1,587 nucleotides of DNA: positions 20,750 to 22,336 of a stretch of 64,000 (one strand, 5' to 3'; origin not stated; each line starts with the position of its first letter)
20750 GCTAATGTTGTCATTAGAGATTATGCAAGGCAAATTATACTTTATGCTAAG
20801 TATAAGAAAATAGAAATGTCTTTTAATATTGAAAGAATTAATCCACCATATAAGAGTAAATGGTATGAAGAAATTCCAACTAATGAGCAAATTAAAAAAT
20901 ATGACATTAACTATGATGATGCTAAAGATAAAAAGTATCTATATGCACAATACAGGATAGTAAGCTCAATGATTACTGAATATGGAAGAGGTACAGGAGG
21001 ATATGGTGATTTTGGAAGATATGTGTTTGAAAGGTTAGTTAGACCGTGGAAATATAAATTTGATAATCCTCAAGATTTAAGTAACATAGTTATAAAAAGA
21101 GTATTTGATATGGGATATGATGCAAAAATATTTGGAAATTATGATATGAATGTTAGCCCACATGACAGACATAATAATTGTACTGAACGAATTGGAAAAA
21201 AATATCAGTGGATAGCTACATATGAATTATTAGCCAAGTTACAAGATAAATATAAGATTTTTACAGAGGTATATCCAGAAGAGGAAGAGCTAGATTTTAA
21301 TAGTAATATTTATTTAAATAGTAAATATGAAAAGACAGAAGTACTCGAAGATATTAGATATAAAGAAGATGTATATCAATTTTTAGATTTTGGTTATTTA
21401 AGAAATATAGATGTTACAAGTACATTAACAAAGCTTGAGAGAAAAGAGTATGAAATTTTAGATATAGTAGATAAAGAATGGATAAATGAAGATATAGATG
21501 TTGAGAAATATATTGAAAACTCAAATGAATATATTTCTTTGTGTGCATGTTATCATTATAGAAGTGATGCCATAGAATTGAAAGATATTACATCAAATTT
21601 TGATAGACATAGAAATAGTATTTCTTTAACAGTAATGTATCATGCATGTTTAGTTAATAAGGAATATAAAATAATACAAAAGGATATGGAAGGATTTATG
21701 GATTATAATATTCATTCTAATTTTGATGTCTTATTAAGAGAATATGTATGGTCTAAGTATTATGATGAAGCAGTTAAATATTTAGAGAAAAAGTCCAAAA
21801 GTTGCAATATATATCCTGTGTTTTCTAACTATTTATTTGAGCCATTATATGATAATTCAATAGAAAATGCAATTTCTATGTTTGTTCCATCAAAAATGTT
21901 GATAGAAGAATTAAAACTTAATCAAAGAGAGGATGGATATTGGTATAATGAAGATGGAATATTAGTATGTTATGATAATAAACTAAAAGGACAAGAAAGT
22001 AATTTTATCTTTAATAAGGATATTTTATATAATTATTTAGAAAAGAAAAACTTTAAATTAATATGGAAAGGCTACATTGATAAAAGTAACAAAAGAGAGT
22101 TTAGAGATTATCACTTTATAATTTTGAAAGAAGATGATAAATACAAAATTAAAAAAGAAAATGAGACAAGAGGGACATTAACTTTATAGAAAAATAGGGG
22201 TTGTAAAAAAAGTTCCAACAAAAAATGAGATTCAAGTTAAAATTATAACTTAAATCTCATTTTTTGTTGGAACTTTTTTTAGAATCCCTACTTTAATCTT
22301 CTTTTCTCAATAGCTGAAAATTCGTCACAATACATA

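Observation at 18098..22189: Stand-alone 1363-aa SMEK-like + P-loop STAND NTPase is a candidate single-gene defence system in a small accessory islet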

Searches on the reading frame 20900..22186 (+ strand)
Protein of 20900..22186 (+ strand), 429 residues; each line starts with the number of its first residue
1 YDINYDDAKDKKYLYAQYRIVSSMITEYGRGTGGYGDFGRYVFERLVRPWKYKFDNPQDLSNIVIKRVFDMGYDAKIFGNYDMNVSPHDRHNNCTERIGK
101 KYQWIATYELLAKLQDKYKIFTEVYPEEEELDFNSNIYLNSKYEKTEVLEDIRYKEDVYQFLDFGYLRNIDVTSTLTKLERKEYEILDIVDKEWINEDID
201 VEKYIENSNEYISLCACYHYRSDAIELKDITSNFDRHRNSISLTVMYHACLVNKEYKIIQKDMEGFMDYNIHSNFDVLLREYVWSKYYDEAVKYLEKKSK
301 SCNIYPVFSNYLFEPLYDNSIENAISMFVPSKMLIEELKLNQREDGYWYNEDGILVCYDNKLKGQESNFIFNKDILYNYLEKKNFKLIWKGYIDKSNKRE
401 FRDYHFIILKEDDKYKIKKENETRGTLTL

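Call 59: predict_structure(alignment_id=A3)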
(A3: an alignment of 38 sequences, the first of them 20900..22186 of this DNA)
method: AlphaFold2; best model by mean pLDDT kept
length: 429 residues; sequences in the alignment: 38
mean_pLDDT: 82.7   pTM: 0.75
mean pLDDT of the five models: 82.7, 82.5, 82.3, 82.1, 81.0
residues with pLDDT >= 90: 188; 70-90: 149; 50-70: 83; < 50: 9
segments of 3 or more residues with pLDDT < 50: 227-230
pLDDT, mean of each block of 10 residues (from residue 1): 63 87 88 79 90 90 95 90 72 72 92 91 77 89 93 88 54 74 67 88 89 93 58 54 92 85 66 67 81 75 84 68 82 95 94 96 90 97 94 91 93 88 87
secondary structure, 60 per line:
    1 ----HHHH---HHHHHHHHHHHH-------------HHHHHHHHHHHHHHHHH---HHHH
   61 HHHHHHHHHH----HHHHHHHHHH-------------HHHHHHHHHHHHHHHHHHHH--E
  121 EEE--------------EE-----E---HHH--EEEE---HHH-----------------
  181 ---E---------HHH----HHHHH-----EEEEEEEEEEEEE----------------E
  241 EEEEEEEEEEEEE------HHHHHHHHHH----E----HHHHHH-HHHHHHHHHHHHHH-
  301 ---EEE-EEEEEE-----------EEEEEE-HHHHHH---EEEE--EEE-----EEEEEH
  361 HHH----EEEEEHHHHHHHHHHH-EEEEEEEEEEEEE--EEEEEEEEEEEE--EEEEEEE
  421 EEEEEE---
elements in order: H5-8 H12-23 H37-53 H57-70 H75-84 H98-117 E120-123 E154-157 H201-205 E211-223 E240-253 H260-269 H279-284 H286-299 E304-306 E308-313 E325-330 H332-337 E341-344 E347-349 E355-359 H360-363 E368-372 H373-383 E385-397 E400-411 E414-426

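Call 64: fold_search(model_id=the predicted structure, library=pdb)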
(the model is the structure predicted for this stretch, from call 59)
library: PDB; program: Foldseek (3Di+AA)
matches with E <= 10: 342; with E <= 0.001: 2
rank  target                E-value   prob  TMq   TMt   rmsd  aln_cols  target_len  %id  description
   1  8dgc_A                7.6e-07  1.00  0.38  0.11  13.9       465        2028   12  Avs3 bound to phage PhiV-1 terminase (released 2022-08-03)
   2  8dgc_B                8.5e-07  1.00  0.37  0.10  13.8       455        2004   13  Avs3 bound to phage PhiV-1 terminase (released 2022-08-03)
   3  7vyx_A                5.3e-02  0.04  0.09  0.05  32.0       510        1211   11  Crystal structure of the selenomethionine(SeMet)-derived Cas12c1 (D969A) ternary complex (released 2022-11-02)
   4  6l7x                  3.4e-01  0.04  0.08  0.13  17.9       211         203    9  Crystal structure of Cet1 from Trypanosoma cruzi in complex with #951 ligand (released 2020-06-03)
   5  4pn0_B                3.8e-01  0.02  0.08  0.11  23.0       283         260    9  Structure of S. pombe Pct1 RNA triphosphatase (released 2014-11-12)
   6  9qbj_D                5.0e-01  0.08  0.08  0.23  16.4       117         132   10  Legobody dimer (released 2025-06-11)
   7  5djw_A                5.0e-01  0.08  0.11  0.09  16.8       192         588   14  Crystal structure of Family 31 alpha-glucosidase (BT_3299) from Bacteroides thetaiotaomicron (released 2016-03-02)
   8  8uy6_B                6.0e-01  0.05  0.06  0.19  17.0       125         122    9  Aquaporin Z with ALFA tag and bound to nanobody (released 2024-09-25)
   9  7wb4_E                6.0e-01  0.04  0.09  0.04  20.2       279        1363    8  Cryo-EM structure of the NR subunit from X. laevis NPC (released 2022-03-02)
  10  7vyx_B                6.3e-01  0.02  0.06  0.03  19.9       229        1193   10  Crystal structure of the selenomethionine(SeMet)-derived Cas12c1 (D969A) ternary complex (released 2022-11-02)
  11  7tdz_A                6.7e-01  0.12  0.09  0.03  13.8       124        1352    9  Cryo-EM model of protomer of the cytoplasmic ring of the nuclear pore complex from Xenopus laevis (released 2022-06-22)
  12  1y8c                  7.5e-01  0.57  0.08  0.13   4.0        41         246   12  Crystal structure of a S-adenosylmethionine-dependent methyltransferase from Clostridium acetobutylicum ATCC 824 (released 2004-12-28)
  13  3vb8_A                8.8e-01  0.47  0.10  0.26   3.6        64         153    6  Crystal Structure of Engineered Protein, Northeast Structural Genomics Consortium Target OR43 (released 2012-06-06)
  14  2a22_A                8.8e-01  0.18  0.06  0.12   4.0        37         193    5  Structure of Vacuolar Protein Sorting 29 from Cryptosporidium Parvum (released 2005-08-16)
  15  2j4o                  9.3e-01  0.08  0.11  0.12  19.8       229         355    8  Structure of TAB1 (released 2006-09-04)
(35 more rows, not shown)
